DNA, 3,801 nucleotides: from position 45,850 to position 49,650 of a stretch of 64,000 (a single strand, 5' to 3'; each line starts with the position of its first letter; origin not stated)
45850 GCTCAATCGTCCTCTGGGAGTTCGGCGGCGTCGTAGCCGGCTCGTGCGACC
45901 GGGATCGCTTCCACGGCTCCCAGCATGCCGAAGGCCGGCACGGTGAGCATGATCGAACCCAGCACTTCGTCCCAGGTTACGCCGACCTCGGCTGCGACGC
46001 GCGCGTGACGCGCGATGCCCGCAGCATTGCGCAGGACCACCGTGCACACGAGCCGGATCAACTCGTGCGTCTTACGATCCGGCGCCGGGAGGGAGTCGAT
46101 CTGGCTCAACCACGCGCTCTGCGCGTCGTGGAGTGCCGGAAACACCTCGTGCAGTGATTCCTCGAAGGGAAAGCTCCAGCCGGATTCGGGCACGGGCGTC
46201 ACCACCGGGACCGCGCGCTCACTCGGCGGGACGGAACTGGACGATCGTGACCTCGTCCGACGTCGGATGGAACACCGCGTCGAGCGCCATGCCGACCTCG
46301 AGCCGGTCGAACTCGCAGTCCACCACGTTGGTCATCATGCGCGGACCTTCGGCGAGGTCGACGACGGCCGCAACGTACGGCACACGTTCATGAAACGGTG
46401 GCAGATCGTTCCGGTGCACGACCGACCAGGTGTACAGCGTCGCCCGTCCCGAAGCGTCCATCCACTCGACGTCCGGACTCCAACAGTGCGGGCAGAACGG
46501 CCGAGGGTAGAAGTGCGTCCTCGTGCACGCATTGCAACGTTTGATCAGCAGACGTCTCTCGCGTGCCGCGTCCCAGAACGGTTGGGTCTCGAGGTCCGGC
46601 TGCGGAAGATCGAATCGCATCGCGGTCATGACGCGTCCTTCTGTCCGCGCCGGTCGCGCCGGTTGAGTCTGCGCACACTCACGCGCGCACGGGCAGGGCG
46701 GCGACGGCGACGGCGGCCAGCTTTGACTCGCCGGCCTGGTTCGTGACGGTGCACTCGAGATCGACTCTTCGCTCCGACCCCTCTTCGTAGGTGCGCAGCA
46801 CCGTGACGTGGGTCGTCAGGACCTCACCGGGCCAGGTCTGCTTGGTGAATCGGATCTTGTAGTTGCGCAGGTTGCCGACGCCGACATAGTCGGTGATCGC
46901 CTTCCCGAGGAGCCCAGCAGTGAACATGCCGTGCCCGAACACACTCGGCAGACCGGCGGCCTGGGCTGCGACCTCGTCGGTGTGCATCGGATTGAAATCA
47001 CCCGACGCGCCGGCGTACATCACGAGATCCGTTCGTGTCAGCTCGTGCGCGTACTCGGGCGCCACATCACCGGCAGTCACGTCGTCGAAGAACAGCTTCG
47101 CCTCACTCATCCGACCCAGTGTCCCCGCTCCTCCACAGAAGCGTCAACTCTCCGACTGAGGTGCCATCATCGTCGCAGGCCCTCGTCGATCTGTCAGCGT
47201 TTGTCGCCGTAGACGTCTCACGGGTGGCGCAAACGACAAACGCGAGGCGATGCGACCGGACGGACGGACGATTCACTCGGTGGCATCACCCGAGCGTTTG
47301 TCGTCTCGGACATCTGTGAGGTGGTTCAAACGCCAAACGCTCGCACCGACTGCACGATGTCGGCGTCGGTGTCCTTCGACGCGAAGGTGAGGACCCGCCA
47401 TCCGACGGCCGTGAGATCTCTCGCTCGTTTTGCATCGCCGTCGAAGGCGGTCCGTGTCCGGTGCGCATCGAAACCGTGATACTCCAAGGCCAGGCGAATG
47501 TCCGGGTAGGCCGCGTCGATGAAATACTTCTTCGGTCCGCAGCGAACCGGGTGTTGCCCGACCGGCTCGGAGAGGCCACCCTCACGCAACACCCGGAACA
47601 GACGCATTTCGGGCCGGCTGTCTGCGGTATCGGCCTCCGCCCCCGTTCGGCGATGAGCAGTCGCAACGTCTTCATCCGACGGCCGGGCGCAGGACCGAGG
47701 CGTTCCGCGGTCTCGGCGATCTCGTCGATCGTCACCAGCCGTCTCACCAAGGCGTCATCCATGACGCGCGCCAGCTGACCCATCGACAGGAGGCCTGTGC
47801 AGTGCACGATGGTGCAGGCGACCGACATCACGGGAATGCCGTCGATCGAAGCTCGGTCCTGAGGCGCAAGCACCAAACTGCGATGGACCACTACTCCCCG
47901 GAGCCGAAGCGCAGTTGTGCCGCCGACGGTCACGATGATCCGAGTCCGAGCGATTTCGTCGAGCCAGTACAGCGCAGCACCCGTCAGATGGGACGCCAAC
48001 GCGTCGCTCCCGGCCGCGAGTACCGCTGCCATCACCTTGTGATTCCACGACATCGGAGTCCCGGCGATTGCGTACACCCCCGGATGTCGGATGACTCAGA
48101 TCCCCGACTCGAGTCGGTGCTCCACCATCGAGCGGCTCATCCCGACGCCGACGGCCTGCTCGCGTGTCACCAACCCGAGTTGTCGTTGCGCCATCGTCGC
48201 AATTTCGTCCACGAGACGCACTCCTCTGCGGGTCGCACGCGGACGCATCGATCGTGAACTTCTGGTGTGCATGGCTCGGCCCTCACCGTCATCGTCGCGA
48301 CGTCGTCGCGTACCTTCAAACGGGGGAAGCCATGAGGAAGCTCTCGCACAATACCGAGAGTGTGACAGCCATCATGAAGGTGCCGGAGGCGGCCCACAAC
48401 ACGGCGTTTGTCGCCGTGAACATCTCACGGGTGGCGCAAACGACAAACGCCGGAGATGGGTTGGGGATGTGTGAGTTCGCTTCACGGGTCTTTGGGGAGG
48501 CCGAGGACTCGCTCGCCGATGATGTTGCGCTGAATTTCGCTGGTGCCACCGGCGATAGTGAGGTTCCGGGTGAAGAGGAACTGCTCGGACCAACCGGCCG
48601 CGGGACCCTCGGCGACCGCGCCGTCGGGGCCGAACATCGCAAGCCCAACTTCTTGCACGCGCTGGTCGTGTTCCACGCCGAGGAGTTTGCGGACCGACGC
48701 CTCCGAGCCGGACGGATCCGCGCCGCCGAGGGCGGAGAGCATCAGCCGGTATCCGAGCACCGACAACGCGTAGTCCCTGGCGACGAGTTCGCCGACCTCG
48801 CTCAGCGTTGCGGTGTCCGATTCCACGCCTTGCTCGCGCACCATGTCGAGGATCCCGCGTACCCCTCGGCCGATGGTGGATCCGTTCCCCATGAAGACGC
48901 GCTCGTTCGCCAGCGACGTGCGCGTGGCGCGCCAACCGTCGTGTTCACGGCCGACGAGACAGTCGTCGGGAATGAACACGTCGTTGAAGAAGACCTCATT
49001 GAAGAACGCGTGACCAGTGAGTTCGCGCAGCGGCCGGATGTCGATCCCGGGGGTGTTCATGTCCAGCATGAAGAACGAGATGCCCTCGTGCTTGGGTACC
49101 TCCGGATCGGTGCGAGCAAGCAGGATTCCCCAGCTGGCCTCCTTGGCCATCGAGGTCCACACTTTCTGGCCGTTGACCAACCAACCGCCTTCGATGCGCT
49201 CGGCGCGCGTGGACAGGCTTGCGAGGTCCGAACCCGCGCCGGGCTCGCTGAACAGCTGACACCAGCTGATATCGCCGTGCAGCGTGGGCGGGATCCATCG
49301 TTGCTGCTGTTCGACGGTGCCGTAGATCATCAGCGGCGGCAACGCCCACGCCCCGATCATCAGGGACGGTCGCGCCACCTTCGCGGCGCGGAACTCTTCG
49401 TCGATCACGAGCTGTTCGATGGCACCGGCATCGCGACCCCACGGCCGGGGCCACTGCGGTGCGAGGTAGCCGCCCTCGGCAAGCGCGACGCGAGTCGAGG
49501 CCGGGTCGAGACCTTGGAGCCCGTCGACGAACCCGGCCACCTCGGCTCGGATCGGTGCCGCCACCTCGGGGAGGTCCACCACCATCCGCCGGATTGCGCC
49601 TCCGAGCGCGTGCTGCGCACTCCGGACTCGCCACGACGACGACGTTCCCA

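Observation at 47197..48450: Three copies of a 47-nt palindromic element bracketing a decayed gene between two catabolic operons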

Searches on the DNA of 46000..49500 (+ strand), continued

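Call 89: search_with_rna_model(model_id=R1, sources=[L107, L108, L109, L110, L111, L112, L106, L077], max_evalue=0.001, filters=off)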
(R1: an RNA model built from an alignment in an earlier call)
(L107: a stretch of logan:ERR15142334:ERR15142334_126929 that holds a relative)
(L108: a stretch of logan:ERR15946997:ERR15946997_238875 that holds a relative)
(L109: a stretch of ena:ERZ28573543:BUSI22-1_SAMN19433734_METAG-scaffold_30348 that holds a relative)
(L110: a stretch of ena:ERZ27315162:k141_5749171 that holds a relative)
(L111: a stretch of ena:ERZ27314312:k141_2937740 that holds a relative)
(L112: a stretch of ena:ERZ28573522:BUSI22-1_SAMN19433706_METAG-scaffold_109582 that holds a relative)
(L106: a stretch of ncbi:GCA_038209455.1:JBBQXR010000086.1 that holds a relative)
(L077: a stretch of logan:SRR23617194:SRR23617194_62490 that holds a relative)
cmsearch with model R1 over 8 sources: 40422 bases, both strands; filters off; matches with E-value up to 0.001: 28.
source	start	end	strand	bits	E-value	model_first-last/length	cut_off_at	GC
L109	298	344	-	67.5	5.8e-19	1-47/47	no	0.64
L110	965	1011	-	67.5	5.8e-19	1-47/47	no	0.64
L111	764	810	-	67.5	5.8e-19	1-47/47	no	0.64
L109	1606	1652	-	60.5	9.2e-17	1-47/47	no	0.55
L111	2072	2118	-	60.5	9.2e-17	1-47/47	no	0.55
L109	1513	1559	-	57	1.1e-15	1-47/47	no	0.64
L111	1979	2025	-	57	1.1e-15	1-47/47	no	0.64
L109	392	438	-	52.7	2.8e-14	1-47/47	no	0.64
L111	858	904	-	52.7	2.8e-14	1-47/47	no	0.64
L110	2180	2226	-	50.3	1.5e-13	1-47/47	no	0.66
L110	1059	1105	-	48.7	4.8e-13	1-47/47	no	0.64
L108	81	127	-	29.3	6.4e-07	1-47/47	no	0.68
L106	3889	3935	-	27.7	1.9e-06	1-47/47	no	0.6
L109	298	344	+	26.6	4.5e-06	1-47/47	no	0.64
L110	965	1011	+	26.6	4.5e-06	1-47/47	no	0.64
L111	764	810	+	26.6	4.5e-06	1-47/47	no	0.64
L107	1064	1110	-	23.1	5.6e-05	1-47/47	no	0.68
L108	1243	1289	-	23.1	5.6e-05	1-47/47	no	0.68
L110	1059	1105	+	22.9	6.6e-05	1-47/47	no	0.64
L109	392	438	+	22.8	6.8e-05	1-47/47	no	0.64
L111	858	904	+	22.8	6.8e-05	1-47/47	no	0.64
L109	1606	1652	+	22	0.00012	1-47/47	no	0.55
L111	2072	2118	+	22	0.00012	1-47/47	no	0.55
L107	1137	1183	-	21.6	0.00017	1-47/47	no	0.74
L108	1316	1362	-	21.6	0.00017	1-47/47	no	0.74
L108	153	199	+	20.4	0.00039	1-47/47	no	0.72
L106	3889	3935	+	19.6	0.00072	1-47/47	no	0.6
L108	153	199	-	19.4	0.00081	1-47/47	no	0.72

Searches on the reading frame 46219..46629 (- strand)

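Call 10: search_protein_families(library=pfam, proteins=[window:46219-46629:-], max_evalue=0.001)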
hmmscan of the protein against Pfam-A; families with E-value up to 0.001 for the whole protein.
window:46219-46629:- (136 aa): 2 families
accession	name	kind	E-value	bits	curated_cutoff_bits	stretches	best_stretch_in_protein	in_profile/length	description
PF01796.24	OB_ChsH2_C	-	7.1e-23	80.8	27.1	1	56-121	1-65/65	ChsH2, C-terminal OB-fold domain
PF12172.15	zf-ChsH2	-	3e-15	56.2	23.2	1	19-55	1-37/37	ChsH2, rubredoxin-like zinc ribbon domain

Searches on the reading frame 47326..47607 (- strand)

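Call 10: search_protein_families(library=pfam, proteins=[window:47326-47607:-], max_evalue=0.001)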
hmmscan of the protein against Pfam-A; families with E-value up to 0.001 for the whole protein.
window:47326-47607:- (93 aa): 2 families
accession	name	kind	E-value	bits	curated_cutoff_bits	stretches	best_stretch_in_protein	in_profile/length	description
PF18741.7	MTES_1575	-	4.9e-05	23.8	38.2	1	25-79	22-80/96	REase_MTES_1575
PF04480.18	DUF559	-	8.5e-05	22.8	20.6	1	26-84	42-97/109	Protein of unknown function (DUF559)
